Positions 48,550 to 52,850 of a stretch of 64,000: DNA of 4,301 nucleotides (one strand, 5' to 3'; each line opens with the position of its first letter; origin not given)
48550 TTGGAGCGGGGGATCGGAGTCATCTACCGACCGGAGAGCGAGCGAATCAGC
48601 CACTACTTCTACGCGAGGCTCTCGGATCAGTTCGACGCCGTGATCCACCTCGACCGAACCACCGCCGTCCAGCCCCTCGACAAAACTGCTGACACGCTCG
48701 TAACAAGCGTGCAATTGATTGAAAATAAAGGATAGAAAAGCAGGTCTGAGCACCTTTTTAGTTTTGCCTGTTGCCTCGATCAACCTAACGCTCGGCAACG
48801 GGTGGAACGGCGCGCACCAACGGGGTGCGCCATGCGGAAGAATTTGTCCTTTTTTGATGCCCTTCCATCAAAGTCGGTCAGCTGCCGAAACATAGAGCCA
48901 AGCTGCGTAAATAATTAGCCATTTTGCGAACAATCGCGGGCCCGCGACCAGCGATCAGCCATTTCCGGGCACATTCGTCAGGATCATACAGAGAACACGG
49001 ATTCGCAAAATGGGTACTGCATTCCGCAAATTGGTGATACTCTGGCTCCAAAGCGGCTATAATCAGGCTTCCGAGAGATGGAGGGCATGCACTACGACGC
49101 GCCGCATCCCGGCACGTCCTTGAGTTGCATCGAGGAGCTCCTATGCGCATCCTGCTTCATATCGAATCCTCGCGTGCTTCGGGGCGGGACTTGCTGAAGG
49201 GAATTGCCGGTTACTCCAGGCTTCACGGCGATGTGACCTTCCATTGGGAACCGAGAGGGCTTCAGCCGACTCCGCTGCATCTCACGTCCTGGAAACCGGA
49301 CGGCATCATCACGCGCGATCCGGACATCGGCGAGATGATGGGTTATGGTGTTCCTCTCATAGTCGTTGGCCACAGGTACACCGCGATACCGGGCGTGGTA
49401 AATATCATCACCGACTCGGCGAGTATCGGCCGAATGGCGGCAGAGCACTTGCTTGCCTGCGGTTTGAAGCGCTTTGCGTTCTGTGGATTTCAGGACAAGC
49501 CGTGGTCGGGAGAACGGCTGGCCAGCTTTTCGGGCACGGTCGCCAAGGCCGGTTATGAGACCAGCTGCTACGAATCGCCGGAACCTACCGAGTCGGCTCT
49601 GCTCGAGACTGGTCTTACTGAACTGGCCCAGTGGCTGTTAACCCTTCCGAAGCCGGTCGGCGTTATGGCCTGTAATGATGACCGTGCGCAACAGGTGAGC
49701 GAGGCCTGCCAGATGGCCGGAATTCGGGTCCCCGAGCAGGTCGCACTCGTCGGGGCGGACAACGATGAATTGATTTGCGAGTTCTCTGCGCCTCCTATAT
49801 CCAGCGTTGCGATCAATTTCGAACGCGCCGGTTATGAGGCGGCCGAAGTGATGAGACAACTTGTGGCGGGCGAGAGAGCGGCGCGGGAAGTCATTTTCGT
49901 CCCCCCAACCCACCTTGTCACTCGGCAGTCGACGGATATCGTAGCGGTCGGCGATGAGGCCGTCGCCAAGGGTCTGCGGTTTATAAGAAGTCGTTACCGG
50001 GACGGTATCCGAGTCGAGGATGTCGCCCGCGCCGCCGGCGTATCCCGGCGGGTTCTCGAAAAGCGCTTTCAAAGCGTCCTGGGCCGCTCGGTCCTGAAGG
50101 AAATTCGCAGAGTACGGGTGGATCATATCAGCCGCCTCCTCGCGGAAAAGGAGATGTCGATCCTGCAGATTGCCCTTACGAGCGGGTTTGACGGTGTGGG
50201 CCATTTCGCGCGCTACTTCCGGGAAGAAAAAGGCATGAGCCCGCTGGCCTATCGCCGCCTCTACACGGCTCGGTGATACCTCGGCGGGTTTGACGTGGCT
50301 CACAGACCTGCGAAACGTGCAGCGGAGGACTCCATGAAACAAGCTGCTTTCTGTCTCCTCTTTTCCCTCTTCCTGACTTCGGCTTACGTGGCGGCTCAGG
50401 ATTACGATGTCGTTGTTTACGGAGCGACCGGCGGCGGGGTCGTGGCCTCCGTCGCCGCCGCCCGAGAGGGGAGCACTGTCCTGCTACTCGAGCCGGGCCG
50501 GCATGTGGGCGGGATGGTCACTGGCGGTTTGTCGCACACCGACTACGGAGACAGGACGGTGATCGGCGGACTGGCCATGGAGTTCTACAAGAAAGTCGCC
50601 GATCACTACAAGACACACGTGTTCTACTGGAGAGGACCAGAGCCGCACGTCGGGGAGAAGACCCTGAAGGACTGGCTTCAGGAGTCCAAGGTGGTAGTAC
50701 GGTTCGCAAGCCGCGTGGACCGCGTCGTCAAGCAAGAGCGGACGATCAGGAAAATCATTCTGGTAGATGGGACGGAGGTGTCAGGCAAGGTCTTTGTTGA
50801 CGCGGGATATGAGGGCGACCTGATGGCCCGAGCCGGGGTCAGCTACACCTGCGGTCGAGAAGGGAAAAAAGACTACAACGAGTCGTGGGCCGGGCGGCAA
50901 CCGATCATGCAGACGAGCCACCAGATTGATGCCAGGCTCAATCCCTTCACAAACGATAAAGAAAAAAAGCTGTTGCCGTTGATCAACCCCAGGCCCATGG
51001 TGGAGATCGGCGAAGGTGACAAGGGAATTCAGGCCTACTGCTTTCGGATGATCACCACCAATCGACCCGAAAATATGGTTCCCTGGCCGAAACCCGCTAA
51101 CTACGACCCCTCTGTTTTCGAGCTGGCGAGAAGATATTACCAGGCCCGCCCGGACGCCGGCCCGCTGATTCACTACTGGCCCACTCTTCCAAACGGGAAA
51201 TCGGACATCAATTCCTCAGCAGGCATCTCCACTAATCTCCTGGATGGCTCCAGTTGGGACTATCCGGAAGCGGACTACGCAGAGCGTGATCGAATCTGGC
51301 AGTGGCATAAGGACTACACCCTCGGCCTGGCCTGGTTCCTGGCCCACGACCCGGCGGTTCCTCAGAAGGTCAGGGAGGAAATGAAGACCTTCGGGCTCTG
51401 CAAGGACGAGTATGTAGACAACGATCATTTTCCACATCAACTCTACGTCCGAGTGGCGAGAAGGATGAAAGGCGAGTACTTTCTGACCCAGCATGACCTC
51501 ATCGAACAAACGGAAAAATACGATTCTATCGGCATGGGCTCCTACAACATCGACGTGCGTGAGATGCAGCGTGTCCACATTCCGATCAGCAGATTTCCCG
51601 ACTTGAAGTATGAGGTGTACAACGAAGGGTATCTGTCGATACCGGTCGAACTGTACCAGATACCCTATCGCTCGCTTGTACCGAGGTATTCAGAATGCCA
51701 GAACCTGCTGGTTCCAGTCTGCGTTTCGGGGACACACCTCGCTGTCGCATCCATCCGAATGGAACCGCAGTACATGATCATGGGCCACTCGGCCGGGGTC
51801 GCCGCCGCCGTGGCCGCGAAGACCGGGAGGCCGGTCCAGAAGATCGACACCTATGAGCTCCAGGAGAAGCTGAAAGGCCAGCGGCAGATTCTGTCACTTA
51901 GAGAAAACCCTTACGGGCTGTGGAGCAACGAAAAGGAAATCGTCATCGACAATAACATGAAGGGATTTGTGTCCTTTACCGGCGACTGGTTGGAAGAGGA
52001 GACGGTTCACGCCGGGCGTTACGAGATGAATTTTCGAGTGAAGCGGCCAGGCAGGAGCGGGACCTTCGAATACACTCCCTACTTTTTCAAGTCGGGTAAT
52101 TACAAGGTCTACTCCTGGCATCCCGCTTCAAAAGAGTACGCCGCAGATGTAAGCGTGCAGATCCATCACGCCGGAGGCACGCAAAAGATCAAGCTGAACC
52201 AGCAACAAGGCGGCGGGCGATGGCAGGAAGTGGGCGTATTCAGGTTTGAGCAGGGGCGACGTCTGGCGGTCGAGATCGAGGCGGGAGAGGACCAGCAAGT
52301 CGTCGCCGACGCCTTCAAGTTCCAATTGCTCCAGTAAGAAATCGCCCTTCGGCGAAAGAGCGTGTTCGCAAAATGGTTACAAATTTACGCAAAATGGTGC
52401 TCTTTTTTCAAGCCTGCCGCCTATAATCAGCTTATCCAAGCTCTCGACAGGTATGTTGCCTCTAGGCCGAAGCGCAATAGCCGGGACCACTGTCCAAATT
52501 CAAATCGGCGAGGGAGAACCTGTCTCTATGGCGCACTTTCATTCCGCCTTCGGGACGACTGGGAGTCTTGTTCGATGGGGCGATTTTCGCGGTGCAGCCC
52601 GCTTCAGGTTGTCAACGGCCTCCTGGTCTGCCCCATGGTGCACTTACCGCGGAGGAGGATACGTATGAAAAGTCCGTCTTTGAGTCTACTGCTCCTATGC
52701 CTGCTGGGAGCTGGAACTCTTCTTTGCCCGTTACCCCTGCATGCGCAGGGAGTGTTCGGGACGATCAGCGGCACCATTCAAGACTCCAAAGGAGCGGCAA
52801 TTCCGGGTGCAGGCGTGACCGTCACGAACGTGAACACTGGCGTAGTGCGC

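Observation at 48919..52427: Shared AraC-type operator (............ direct repeats, 21-nt spacing, abutting a TATAAT promoter) links the AraC/XylR regulator, a secreted FAD oxidoreductase and the CarbopepD_reg TonB receptor into one regulon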

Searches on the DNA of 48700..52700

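Call 38: search_rna_families(source=window, start=48700, end=52700, threshold=evalue, max_evalue=1)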
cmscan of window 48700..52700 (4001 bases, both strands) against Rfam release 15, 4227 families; matches with E-value up to 1: 1.
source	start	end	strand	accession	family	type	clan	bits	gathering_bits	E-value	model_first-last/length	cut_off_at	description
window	50245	50298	+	RF01678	P37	Gene; sRNA;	-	21.1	50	0.85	1-62/62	no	Pseudomonas sRNA P37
